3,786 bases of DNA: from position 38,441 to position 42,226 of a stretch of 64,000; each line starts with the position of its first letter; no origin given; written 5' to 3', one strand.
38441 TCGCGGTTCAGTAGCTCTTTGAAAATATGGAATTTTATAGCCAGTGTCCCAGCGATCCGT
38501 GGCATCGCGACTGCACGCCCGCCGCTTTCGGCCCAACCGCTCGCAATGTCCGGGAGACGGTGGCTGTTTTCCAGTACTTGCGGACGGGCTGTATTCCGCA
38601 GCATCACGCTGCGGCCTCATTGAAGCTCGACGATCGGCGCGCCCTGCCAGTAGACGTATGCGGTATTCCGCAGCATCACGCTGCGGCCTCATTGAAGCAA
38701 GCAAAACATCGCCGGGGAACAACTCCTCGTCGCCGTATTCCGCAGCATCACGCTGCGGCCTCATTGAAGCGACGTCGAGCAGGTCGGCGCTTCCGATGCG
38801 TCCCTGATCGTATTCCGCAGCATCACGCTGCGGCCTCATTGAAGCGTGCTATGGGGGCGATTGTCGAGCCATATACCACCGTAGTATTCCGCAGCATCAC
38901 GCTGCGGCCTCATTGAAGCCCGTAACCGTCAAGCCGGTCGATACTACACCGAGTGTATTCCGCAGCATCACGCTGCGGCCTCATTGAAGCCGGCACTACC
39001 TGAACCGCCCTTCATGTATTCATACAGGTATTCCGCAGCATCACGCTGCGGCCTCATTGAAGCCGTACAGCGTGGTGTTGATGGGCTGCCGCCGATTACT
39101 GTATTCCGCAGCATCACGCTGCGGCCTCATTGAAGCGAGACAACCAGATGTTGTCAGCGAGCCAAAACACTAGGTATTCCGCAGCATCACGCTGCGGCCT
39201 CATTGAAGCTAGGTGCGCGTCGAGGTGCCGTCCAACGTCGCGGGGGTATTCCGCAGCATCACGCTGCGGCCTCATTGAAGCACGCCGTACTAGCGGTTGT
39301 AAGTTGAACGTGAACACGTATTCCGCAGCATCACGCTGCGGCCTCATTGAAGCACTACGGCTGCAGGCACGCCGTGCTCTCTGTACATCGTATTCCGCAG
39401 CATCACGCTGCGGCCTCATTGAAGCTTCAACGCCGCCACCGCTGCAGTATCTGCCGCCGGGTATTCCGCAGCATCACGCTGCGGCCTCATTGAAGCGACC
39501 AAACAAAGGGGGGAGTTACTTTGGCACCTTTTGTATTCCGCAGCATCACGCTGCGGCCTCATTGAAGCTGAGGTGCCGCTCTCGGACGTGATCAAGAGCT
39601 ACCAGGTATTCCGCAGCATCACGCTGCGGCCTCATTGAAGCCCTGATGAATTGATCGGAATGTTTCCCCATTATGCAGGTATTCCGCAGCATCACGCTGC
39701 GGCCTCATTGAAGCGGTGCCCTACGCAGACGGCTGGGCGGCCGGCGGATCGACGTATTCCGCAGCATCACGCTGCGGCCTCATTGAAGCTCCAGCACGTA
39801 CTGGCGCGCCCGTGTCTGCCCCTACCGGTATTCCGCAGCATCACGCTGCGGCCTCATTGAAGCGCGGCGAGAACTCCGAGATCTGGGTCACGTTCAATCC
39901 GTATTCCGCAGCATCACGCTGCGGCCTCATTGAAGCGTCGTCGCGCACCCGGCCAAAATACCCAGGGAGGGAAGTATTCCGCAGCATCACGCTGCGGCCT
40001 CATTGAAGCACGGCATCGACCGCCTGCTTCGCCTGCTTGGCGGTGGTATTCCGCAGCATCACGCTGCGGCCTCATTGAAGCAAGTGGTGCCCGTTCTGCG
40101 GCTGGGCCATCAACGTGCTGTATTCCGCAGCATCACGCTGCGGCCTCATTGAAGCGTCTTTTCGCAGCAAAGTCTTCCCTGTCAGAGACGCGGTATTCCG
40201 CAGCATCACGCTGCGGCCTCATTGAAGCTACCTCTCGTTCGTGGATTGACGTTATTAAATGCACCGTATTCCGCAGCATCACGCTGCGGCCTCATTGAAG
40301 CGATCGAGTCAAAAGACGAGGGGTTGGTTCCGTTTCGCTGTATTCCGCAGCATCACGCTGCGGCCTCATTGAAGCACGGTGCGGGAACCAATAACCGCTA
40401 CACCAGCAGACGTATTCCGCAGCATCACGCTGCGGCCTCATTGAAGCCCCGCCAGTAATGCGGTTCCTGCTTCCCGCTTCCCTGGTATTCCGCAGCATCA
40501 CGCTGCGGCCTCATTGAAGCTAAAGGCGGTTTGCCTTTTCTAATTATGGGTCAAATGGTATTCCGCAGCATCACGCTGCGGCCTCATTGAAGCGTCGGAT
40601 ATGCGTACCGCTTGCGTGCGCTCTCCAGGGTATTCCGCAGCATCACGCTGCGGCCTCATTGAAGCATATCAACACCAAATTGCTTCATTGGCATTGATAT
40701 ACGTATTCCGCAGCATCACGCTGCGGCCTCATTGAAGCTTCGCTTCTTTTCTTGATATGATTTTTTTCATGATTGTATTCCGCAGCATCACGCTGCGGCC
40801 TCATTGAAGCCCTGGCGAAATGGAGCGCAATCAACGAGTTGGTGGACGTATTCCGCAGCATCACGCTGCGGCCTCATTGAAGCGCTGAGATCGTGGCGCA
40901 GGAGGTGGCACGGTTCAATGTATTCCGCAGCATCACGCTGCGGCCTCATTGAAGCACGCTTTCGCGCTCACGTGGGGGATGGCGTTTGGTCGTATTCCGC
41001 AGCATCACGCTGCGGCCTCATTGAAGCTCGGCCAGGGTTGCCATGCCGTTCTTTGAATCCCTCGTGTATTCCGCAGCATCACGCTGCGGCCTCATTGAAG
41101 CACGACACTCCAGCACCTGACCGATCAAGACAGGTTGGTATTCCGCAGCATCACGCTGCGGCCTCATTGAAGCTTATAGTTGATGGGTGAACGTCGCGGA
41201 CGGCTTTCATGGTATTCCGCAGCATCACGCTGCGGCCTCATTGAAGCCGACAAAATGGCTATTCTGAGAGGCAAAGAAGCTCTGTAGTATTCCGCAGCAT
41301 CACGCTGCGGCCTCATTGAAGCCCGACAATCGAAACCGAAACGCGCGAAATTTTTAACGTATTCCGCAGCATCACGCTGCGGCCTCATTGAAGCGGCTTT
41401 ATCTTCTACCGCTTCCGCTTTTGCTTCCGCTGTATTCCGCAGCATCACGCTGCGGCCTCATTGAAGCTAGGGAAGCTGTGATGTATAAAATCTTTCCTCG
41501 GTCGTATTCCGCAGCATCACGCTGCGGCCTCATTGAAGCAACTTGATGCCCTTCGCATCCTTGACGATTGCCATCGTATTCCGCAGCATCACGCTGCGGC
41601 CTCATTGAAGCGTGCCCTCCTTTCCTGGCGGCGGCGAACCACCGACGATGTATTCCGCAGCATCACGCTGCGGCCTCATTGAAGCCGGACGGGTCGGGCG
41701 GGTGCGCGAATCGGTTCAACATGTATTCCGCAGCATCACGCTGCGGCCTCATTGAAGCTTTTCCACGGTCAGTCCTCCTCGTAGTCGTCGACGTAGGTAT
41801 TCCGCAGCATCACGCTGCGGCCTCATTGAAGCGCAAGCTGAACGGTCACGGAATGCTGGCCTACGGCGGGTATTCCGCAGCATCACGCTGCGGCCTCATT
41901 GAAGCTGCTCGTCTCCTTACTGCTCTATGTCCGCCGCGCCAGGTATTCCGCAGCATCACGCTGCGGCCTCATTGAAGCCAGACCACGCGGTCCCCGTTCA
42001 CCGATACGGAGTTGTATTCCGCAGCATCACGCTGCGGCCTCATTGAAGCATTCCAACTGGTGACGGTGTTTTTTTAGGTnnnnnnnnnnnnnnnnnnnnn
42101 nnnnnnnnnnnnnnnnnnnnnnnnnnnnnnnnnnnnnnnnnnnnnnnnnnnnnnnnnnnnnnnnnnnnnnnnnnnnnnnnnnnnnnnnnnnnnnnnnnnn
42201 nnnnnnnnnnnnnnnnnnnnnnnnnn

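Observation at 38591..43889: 55-repeat array split by an ISL3 element with a clean 8-bp TSD, allowing reconstruction of the disrupted spacer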

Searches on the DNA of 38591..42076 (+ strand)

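Call 68: search_dna_similar(query=window:38591-42076:+, collection=phages, mode=distant, max_evalue=0.1, max_rows=10)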
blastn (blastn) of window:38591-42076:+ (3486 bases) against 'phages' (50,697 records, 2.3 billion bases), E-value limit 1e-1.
No match.

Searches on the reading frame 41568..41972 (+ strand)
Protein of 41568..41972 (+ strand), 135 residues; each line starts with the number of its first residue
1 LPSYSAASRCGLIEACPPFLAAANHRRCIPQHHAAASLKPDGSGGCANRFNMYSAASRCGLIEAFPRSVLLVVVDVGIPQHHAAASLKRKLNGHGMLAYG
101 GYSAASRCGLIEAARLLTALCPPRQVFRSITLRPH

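Call 41: find_homologous_proteins(query=window:41568-41972:+, max_evalue=0.001)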
Query window:41568-41972:+ (135 aa): 35 proteins with E <= 0.001 among 3030 candidates.
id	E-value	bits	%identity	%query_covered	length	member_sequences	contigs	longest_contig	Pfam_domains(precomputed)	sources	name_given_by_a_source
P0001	1.9e-21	94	46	79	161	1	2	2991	-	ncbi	-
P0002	2.8e-20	91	39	98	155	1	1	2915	-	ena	-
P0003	1.3e-17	82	40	79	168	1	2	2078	-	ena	-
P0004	1.8e-17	82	42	99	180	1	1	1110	-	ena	-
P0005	4.1e-17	80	43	98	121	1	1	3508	-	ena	-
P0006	3.2e-16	77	44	98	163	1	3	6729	-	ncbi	-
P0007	1.8e-12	65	40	64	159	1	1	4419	-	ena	-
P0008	7.6e-12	63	42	100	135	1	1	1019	-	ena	-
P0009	2.4e-11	62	37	98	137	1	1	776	-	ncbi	-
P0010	5.1e-11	61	45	79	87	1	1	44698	-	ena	-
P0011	1.8e-10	59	43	67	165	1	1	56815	-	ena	-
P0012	1.9e-10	59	45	74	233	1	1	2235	-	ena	-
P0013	5.5e-10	57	32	70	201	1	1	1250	-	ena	-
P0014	1.0e-9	56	36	98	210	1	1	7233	-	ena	-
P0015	7.1e-9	54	41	85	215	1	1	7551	-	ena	-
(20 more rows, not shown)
